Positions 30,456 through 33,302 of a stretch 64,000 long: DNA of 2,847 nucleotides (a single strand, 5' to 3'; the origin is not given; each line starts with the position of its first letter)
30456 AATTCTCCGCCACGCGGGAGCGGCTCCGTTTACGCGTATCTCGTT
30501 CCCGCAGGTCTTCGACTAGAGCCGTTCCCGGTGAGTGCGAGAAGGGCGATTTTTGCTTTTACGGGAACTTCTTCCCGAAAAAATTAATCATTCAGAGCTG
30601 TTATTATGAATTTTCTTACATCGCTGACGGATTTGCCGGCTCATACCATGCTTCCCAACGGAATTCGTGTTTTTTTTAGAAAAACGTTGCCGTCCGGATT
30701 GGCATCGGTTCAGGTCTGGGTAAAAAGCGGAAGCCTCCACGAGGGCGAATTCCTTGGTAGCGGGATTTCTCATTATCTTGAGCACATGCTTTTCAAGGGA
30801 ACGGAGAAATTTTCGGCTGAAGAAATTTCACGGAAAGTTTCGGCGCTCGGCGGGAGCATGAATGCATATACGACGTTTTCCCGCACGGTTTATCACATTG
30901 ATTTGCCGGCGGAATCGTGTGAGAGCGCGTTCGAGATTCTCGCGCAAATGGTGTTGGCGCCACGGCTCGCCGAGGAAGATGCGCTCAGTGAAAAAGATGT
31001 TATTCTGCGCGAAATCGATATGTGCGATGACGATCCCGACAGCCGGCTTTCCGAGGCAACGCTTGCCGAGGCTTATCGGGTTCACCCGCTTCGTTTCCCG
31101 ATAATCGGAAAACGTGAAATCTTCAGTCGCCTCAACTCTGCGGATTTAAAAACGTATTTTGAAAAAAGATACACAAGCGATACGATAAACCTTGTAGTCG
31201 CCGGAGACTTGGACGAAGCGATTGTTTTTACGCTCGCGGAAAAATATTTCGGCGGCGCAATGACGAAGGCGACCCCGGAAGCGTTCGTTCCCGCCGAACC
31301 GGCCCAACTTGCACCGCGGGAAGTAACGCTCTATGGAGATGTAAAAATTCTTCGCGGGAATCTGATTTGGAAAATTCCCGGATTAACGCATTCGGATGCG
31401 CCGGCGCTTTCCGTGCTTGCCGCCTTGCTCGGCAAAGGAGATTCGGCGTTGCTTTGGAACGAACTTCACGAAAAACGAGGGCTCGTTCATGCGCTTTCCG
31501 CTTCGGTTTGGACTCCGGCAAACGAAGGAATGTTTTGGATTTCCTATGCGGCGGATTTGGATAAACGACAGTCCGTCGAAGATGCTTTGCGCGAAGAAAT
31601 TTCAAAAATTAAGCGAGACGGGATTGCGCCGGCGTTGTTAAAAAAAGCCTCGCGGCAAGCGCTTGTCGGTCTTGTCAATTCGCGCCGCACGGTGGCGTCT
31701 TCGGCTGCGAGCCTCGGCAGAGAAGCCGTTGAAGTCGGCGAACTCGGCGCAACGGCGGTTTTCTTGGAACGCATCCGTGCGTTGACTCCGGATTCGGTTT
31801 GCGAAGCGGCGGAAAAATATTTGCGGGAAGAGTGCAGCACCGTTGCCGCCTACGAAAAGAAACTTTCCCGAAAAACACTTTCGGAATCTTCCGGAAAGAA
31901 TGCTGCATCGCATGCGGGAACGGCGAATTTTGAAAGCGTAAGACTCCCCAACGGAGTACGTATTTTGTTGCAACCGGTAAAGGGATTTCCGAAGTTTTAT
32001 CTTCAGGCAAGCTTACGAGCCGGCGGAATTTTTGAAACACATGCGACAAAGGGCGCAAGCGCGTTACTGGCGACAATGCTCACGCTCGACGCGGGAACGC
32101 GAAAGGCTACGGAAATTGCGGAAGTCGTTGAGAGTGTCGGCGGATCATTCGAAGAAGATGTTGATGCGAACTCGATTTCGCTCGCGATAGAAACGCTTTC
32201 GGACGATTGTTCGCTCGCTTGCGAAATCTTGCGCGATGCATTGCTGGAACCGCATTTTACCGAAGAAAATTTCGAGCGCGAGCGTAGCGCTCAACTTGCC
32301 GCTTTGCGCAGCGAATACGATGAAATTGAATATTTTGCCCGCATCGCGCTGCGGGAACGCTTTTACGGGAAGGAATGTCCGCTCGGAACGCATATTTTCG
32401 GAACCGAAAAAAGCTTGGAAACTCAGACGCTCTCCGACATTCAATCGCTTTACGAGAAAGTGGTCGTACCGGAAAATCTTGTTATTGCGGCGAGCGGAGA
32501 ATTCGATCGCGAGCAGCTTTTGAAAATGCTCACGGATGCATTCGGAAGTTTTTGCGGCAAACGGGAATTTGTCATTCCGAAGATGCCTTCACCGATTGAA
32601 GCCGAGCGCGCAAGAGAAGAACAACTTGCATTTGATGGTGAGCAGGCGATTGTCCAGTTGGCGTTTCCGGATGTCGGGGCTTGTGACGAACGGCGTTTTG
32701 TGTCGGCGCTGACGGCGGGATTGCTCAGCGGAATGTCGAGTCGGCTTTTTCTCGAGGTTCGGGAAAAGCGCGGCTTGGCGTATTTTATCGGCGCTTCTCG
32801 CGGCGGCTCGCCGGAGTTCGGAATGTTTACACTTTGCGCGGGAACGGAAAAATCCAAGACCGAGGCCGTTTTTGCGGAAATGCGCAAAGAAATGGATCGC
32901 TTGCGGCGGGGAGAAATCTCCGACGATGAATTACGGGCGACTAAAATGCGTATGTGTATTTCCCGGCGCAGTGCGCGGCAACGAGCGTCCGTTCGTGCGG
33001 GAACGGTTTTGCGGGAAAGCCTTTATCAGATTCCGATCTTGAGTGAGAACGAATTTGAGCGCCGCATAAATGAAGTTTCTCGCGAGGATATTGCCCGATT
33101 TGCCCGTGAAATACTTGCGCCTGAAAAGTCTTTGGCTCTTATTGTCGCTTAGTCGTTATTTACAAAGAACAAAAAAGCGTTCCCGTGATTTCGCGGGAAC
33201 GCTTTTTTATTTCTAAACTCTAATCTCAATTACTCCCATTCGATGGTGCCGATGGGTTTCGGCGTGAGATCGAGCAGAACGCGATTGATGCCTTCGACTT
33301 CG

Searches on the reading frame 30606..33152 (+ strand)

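Call 64: search_protein_families(library=ncbifam, proteins=[window:30606-33152:+], max_evalue=1e-20)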
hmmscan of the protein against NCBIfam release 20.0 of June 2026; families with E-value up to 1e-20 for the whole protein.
window:30606-33152:+ (848 aa): 3 families
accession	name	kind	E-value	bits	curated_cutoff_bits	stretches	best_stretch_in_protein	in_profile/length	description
NF047422.1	YfmF_fam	equivalog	1.3e-50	172.5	285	1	538-836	105-401/412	EF-P 5-aminopentanol modification-associated protein YfmF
NF047421.1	YfmH_fam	equivalog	4e-37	128.4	250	1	52-414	60-419/425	EF-P 5-aminopentanol modification-associated protein YfmH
TIGR02110.1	PQQ_syn_pqqF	equivalog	1e-25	90.6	320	1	15-334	4-326/697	pyrroloquinoline quinone biosynthesis protein PqqF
